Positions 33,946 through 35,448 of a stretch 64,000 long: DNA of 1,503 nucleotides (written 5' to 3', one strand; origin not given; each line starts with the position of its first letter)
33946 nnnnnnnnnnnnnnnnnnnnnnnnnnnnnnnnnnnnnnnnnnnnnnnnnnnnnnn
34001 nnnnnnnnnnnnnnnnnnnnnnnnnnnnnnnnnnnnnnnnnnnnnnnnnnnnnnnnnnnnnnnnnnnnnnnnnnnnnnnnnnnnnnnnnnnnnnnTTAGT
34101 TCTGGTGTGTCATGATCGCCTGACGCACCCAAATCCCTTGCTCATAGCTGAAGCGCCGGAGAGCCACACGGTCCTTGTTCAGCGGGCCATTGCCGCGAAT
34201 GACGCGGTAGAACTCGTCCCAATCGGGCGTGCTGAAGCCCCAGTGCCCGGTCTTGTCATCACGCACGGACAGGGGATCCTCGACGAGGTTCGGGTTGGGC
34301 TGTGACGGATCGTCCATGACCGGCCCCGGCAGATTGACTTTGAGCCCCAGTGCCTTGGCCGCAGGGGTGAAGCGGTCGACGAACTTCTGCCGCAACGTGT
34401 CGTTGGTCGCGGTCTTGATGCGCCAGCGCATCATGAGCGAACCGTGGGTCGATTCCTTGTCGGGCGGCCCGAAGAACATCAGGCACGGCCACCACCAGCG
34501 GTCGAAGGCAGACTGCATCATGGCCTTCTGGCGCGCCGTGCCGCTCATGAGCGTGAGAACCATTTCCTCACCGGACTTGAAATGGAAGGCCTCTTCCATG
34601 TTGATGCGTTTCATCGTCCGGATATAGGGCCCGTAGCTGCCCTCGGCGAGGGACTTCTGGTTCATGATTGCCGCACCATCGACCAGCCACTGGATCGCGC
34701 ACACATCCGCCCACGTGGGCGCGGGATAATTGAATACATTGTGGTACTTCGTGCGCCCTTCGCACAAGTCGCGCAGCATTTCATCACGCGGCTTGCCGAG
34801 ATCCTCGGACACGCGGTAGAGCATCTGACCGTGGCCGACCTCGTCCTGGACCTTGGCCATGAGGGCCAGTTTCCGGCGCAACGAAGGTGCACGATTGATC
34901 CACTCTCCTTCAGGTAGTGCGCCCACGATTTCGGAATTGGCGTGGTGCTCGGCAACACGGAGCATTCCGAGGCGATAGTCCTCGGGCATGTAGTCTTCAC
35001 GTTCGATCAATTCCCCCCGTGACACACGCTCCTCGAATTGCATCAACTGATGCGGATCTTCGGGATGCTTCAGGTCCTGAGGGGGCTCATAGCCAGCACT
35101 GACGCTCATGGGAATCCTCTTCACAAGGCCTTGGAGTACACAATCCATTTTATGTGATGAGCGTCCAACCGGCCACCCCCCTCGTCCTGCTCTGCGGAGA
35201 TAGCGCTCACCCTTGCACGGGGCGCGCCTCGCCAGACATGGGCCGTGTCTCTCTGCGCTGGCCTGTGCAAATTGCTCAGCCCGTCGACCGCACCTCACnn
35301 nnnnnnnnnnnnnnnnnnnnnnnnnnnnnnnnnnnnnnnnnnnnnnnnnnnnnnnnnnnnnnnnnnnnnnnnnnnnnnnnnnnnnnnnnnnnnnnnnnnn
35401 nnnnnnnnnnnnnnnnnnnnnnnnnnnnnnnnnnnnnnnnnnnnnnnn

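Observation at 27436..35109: Phenylacetyl-CoA epoxidase genes split: paaA-paaB and paaC-paaD separated by a 5.7-kb insertion of unrelated genes; no paaE seen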

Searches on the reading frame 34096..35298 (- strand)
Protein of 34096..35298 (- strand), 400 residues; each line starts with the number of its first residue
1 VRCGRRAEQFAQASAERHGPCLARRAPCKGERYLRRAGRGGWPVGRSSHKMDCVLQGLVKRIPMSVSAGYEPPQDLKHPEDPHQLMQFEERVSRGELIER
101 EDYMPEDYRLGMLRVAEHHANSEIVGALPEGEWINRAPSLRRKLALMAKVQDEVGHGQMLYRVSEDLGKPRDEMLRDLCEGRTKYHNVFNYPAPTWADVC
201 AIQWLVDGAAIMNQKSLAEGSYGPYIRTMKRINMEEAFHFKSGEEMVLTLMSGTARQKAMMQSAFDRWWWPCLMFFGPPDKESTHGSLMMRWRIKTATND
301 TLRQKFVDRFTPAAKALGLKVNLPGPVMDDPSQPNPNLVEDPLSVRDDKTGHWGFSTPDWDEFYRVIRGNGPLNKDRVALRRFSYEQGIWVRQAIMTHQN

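Call 3: search_protein_families(library=pfam, proteins=[window:34096-35298:-])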
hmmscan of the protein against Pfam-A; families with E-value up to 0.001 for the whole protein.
window:34096-35298:- (400 aa): 1 family
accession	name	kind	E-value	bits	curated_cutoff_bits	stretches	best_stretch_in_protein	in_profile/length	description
PF05138.18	PaaA_PaaC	-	9e-76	255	28.5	1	98-321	4-225/263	Phenylacetic acid catabolic protein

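Call 4: search_protein_families(library=ncbifam, proteins=[window:34096-35298:-])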
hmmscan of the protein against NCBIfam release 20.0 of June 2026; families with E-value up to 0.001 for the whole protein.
window:34096-35298:- (400 aa): 3 families
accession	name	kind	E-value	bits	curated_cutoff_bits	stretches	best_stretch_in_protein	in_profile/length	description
TIGR02156.2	PA_CoA_Oxy1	equivalog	1e-118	395.7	280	1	88-394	1-289/289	1,2-phenylacetyl-CoA epoxidase subunit PaaA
TIGR02158.1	PA_CoA_Oxy3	equivalog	2.5e-15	56.9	133.35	1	123-320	5-198/237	1,2-phenylacetyl-CoA epoxidase subunit PaaC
TIGR03225.1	benzo_boxB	equivalog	0.00047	19.1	499.1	1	184-255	187-258/471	benzoyl-CoA 2,3-epoxidase subunit BoxB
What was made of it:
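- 34096..35109 (-): paaA, catalytic di-iron subunit of the phenylacetyl-CoA 1,2-epoxidase. TIGR02156 396 bits (cut-off 280) (call 4).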

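Call 9: find_homologous_proteins(query=window:34096-35109:-)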
Query window:34096-35109:- (337 aa): 8000 proteins with E <= 0.001 among 8000 candidates; the best 120 are listed.
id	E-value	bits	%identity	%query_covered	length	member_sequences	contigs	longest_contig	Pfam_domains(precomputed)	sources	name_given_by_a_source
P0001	5.5e-235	797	100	100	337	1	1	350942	PF05138.19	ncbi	-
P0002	6.0e-194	662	82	99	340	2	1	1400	PF05138.19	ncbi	-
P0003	5.6e-188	642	80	99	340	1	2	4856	PF05138.19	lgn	-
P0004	2.5e-185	634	79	100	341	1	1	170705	PF05138.19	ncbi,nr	ncbi:MAG: 1,2-phenylacetyl-CoA epoxidase, subunit A [Phycisphaerae bacterium]|nr:1,2-phenylacetyl-Co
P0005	5.2e-184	629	79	99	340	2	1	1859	PF05138.19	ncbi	-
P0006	7.2e-184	629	78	99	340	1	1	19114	PF05138.19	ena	-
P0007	2.3e-183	627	79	99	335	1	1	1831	PF05138.19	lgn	-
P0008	8.6e-182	622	77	99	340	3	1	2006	PF05138.19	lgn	-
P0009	2.4e-180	617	77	99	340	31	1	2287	PF05138.19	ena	-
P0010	4.1e-175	600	83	88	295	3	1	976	PF05138.19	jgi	jgi:ring-1,2-phenylacetyl-CoA epoxidase subunit PaaA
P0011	5.8e-174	596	77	99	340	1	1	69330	PF05138.19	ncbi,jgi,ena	-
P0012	5.4e-170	583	78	93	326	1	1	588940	PF05138.19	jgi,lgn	jgi:ring-1,2-phenylacetyl-CoA epoxidase subunit PaaA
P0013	6.1e-167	573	74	100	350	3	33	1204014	PF05138.19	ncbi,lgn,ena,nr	ncbi:MAG: 1,2-phenylacetyl-CoA epoxidase subunit A [Phycisphaerae bacterium]|nr:MAG: 1,2-phenylacety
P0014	7.7e-166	570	74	99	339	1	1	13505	PF05138.19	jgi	jgi:ring-1,2-phenylacetyl-CoA epoxidase subunit PaaA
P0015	9.3e-165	566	73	98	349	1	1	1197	PF05138.19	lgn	-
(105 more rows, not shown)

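Call 10: find_encoding_contigs(protein=P0001, flank=10000, max_places=3)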
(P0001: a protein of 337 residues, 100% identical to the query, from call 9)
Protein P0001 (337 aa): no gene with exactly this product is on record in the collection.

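Call 11: find_encoding_contigs(protein=P0004, flank=10000, max_places=3)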
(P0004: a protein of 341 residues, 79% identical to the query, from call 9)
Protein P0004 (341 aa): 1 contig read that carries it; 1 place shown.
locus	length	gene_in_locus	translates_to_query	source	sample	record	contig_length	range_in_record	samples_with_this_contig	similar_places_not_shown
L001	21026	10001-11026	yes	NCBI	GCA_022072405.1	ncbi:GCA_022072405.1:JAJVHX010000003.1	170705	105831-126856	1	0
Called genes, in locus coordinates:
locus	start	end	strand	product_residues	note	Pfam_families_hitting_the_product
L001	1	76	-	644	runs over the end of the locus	PF02554:CstA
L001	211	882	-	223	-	-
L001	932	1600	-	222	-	PF00730:HhH-GPD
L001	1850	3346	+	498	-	PF07690:MFS_1, PF00854:PTR2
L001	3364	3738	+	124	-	PF22636:FlK, PF03061:4HBT (faint)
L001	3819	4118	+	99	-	PF03992:ABM (weak), PF07110:EthD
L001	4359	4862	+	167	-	PF05635:23S_rRNA_IVP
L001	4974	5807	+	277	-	PF00378:ECH_1, PF16113:ECH_2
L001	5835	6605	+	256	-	PF00378:ECH_1, PF16113:ECH_2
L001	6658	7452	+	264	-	PF00378:ECH_1, PF16113:ECH_2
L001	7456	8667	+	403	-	PF02737:3HCDH_N, PF00725:3HCDH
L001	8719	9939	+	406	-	PF00108:Thiolase_N, PF02803:Thiolase_C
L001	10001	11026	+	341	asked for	PF05138:PaaA_PaaC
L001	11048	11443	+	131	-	PF06243:PaaB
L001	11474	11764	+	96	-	PF01329:Pterin_4a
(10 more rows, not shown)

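Call 25: find_encoding_contigs(protein=P0012, flank=10000, max_places=2)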
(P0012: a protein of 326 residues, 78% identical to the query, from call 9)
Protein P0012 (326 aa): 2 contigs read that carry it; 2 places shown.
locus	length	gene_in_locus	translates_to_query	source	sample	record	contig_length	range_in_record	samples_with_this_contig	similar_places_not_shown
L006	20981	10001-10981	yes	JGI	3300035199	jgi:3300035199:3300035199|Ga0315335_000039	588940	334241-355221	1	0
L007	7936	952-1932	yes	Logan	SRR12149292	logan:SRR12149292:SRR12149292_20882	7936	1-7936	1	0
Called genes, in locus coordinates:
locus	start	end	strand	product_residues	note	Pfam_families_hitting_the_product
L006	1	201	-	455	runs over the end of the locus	PF00512:HisKA (faint), PF02518:HATPase_c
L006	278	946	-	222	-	-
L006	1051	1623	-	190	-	PF00730:HhH-GPD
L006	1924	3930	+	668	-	PF07690:MFS_1, PF00854:PTR2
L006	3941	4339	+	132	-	PF22636:FlK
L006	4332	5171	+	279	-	PF00378:ECH_1, PF16113:ECH_2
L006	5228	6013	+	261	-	PF00378:ECH_1, PF16113:ECH_2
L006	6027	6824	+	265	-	PF00378:ECH_1, PF16113:ECH_2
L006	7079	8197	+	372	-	PF02737:3HCDH_N, PF00725:3HCDH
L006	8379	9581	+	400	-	PF00108:Thiolase_N, PF22691:Thiolase_C_1 (faint), PF02803:Thiolase_C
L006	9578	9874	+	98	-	-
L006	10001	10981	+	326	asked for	PF05138:PaaA_PaaC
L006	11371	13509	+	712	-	-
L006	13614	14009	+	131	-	PF06243:PaaB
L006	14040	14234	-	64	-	-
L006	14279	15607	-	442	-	PF01145:Band_7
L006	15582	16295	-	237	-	-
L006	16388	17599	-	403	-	PF00291:PALP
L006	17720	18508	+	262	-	PF05138:PaaA_PaaC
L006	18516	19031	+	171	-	PF01883:FeS_assembly_P, PF23451:Zn_ribbon_PaaD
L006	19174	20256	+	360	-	PF00676:E1_dh, PF02775:TPP_enzyme_C (faint)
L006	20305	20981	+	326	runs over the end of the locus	PF02779:Transket_pyr, PF02780:Transketolase_C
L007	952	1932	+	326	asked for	PF05138:PaaA_PaaC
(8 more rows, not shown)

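Call 37: find_related_loci(query=A1, collection=genome_contigs, flank=10000)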
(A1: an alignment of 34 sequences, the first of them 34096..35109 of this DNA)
Query A1 (337 aa) in genome_contigs; peptide patterns used: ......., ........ (x = any residue, [..] = any of these).
192 stretches matched a pattern; 153 encode a relative of the query (tblastn E <= 1e-3); the best 80 are kept; 80 distinct loci.
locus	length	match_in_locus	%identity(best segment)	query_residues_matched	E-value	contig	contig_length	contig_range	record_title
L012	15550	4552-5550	80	1-333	0e+0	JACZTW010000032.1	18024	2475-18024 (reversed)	MAG: Planctomycetota bacterium isolate B14T1B10 B14T1B10_NODE1590, whole genome shotgun sequence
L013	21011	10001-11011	79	1-336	0e+0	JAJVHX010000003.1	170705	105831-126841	MAG: Phycisphaerae bacterium isolate Bin_19R c_000000000417, whole genome shotgun sequence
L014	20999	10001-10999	77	1-333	0e+0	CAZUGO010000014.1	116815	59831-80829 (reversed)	MAG TPA_asm: uncultured Planctomycetales bacterium isolate binchicken_co31_282 genome assembly, contig: k141_5179984, wh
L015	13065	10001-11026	74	1-337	5e-169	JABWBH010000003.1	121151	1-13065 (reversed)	MAG: Phycisphaerae bacterium isolate MAG_25 scaffold_98, whole genome shotgun sequence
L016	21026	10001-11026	73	1-337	2e-167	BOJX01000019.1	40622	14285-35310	MAG: Planctomycetota bacterium BroJett003 DNA, sequence019, whole genome shotgun sequence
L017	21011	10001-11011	74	1-333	5e-166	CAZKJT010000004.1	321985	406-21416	MAG TPA_asm: uncultured Planctomycetales bacterium isolate binchicken_co179_117 genome assembly, contig: NODE_125_length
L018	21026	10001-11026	73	1-337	6e-166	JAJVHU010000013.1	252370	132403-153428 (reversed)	MAG: Phycisphaerae bacterium isolate Bin_14R c_000000000220, whole genome shotgun sequence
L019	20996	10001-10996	72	1-333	1e-165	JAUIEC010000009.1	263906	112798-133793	MAG: Phycisphaerae bacterium isolate 8_bin.18 NODE_96_length_263906_cov_1.793873, whole genome shotgun sequence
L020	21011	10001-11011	73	1-333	3e-164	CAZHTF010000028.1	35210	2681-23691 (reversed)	MAG TPA_asm: uncultured Planctomycetales bacterium isolate binchicken_co58_172 genome assembly, contig: NODE_940_length_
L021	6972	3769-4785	72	3-333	3e-164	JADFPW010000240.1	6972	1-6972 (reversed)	MAG: Planctomycetota bacterium isolate B76T1L10 B76T1L10_NODE19197, whole genome shotgun sequence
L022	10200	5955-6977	71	3-335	9e-163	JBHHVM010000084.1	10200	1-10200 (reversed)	MAG: Phycisphaerae bacterium isolate S.4.sp2_bin.24 NODE_2910_length_10200_cov_4.334549, whole genome shotgun sequence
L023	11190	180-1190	72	3-331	9e-163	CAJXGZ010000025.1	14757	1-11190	MAG TPA_asm: uncultured Rhodospirillales bacterium isolate SRR4028170_bin.18_MetaBAT_v2.12.1_MAG genome assembly, contig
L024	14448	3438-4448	73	1-333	2e-162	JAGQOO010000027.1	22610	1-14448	MAG: Phycisphaerales bacterium isolate HKST-UBA16 NODE_27_length_22610_cov_3.507611, whole genome shotgun sequence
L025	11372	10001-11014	71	1-334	2e-162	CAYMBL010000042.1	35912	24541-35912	MAG TPA_asm: uncultured Planctomycetales bacterium isolate SRP287051_co1_149 genome assembly, contig: NODE_1913_length_3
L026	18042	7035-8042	71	2-333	7e-162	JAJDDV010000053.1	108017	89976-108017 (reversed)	MAG: Phycisphaerae bacterium isolate OFTM174 OFTM174_52, whole genome shotgun sequence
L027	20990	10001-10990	72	1-333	2e-161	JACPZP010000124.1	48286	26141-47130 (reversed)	MAG: Planctomycetota bacterium isolate NC_groundwater_892_Pr1_S2p5_60_19 Montesol18_S2p5_coassembly_scaffold_747168, who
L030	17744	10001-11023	70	3-335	1e-160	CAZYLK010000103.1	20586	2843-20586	MAG TPA_asm: uncultured Phycisphaeraceae bacterium isolate SRP193661_co1_22 genome assembly, contig: NODE_2687_length_20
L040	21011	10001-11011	71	1-333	1e-157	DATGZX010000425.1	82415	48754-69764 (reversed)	MAG TPA_asm: Gemmataceae bacterium isolate SMAG_U10675 k141_539161, whole genome shotgun sequence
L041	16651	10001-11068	68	1-333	1e-157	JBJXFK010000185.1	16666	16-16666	MAG: Phycisphaerae bacterium isolate F1F2.bin.474 k127_5440954, whole genome shotgun sequence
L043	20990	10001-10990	69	1-333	3e-157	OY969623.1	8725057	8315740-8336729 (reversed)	MAG: uncultured Gemmataceae bacterium isolate MFD06742.bin.c.1 genome assembly, chromosome: 1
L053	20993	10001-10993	68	1-334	2e-151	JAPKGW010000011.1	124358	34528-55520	MAG: Phycisphaerales bacterium isolate PDA_C_MAG.101 MAG.101_11, whole genome shotgun sequence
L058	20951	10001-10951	68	17-336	2e-150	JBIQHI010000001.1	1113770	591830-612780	MAG: Planctomycetaceae bacterium isolate mag.23d NODE_1_length_1113770, whole genome shotgun sequence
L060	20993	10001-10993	67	1-334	1e-149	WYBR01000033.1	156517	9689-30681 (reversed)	MAG: Vicinamibacteraceae bacterium isolate PLA1 k127_145719, whole genome shotgun sequence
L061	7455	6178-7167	67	1-333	4e-150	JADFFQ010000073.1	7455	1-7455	MAG: Planctomycetota bacterium isolate B28T1B8 B28T1B8_NODE21264, whole genome shotgun sequence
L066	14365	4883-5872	67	1-333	1e-149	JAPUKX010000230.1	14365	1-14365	MAG: Planctomycetota bacterium isolate KW1-S15_31 KW1-S15_31_cg230, whole genome shotgun sequence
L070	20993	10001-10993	67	1-334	4e-149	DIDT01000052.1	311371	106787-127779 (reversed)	MAG TPA_asm: Phycisphaerales bacterium UBA5793 UBA5793_contig_100, whole genome shotgun sequence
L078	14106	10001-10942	69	17-333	2e-147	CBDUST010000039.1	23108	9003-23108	MAG TPA_asm: uncultured bacterium isolate SRR22302372_binner13_Refined_15 genome assembly, contig: ERZ25748031.158, whol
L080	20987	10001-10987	65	1-332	2e-147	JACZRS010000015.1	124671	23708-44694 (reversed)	MAG: Planctomycetota bacterium isolate B104T1B8 B104T1B8_NODE142, whole genome shotgun sequence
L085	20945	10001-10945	68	17-334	9e-147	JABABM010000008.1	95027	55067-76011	MAG: Phycisphaerales bacterium isolate bin61s NODE_8_length_95027_cov_5.304479, whole genome shotgun sequence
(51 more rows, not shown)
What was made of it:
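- Tried and rejected: Repeating it with an alignment of PaaA worked (call 37).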

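Call 45: search_protein_families(library=pfam, proteins=[L058:1314-3314:+, L026:2499-4334:+, L080:18375-19094:-, L078:3500-4579:-, L041:11047-11766:+, L085:72-2459:+, L060:458-3007:-, L070:203-1042:+, L061:3048-3683:+, L053:18261-19208:+], max_evalue=0.001)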
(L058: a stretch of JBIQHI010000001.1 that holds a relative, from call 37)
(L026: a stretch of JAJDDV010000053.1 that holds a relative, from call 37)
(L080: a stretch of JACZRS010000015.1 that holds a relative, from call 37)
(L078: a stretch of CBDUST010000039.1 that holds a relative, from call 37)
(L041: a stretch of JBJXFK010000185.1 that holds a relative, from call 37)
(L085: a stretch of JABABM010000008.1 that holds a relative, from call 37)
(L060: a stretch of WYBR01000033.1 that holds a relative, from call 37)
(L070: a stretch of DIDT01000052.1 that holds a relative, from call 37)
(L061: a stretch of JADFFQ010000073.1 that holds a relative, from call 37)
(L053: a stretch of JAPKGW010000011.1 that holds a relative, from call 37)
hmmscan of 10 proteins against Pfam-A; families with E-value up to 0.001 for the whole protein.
L058:1314-3314:+ (666 aa): 3 families
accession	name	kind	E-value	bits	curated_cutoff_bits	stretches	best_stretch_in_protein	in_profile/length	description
PF00206.25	Lyase_1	-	5.6e-98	328.6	27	1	193-535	1-312/312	Lyase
PF10415.14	FumaraseC_C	-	4.8e-19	69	32.5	1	605-657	2-54/54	Fumarase C C-terminus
PF18682.6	PilA4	-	0.00029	21.6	26.8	0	574-637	3-64/83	Pilin A4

L026:2499-4334:+ (611 aa): 2 families
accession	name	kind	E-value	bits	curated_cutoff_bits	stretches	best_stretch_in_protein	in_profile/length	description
PF00171.27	Aldedh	-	1.4e-31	110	23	1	142-563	29-425/461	Aldehyde dehydrogenase family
PF05893.19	LuxC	-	0.00023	20.6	21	1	327-410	162-244/401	Acyl-CoA reductase (LuxC)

L080:18375-19094:- (239 aa): 3 families
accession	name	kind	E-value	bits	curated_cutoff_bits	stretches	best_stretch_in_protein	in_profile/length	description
PF00132.30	Hexapep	-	8.3e-15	54.2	27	2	129-163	1-35/36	Bacterial transferase hexapeptide (six repeats)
PF25084.1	LbH_EIF2B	-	4.9e-08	33.4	54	1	61-153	13-102/105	EIF2B subunit epsilon LbH domain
PF24894.1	Hexapep_GlmU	-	3.4e-05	24.3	23.3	1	85-154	13-87/104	GlmU-like, C-terminal hexapeptide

L078:3500-4579:- (359 aa): 9 families
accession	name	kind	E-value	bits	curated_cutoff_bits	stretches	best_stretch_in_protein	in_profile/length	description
PF00561.26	Abhydrolase_1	-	1.1e-17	65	25.8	2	145-250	4-109/245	alpha/beta hydrolase fold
PF12146.15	Hydrolase_4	-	3.7e-15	56.3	27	2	171-250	34-116/239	Serine aminopeptidase, S33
PF12697.13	Abhydrolase_6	-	3.8e-14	54.3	26.3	1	145-346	2-216/217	Alpha/beta hydrolase family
PF20408.4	Abhydrolase_11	-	3.6e-07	30.5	27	0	285-347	121-183/193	Alpha/beta hydrolase domain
PF08386.16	Abhydrolase_4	-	2.7e-05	24.7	21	1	284-349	27-91/103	TAP-like protein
PF00326.27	Peptidase_S9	-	2.8e-05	24.1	22.6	1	196-330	47-187/213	Prolyl oligopeptidase family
PF02230.22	Abhydrolase_2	-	0.00029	21.2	23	0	204-250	102-145/217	Phospholipase/Carboxylesterase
PF01738.24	DLH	-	0.00032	20.8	21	0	205-338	92-194/217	Dienelactone hydrolase family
PF12695.13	Abhydrolase_5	-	0.00059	20.1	27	0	284-332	93-142/164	Alpha/beta hydrolase family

L041:11047-11766:+ (239 aa): 1 family
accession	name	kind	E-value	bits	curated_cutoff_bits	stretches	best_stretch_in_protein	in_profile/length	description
PF05685.18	Uma2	-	2.4e-28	99.2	27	1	59-226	2-171/172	Putative restriction endonuclease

L085:72-2459:+ (795 aa): 2 families
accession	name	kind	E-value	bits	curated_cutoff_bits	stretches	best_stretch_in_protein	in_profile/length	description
PF13646.12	HEAT_2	-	1.8e-10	41.4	27.7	1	372-461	2-87/88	HEAT repeats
PF02985.28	HEAT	-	0.00012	22.4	23.5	0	411-432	6-27/31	HEAT repeat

L060:458-3007:- (849 aa): 0 families

L070:203-1042:+ (279 aa): 0 families

L061:3048-3683:+ (211 aa): 1 family
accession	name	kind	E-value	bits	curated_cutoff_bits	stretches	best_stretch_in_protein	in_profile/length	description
PF01797.21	Y1_Tnp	-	6.7e-07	29.9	23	1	71-175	19-118/121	Transposase IS200 like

L053:18261-19208:+ (315 aa): 0 families
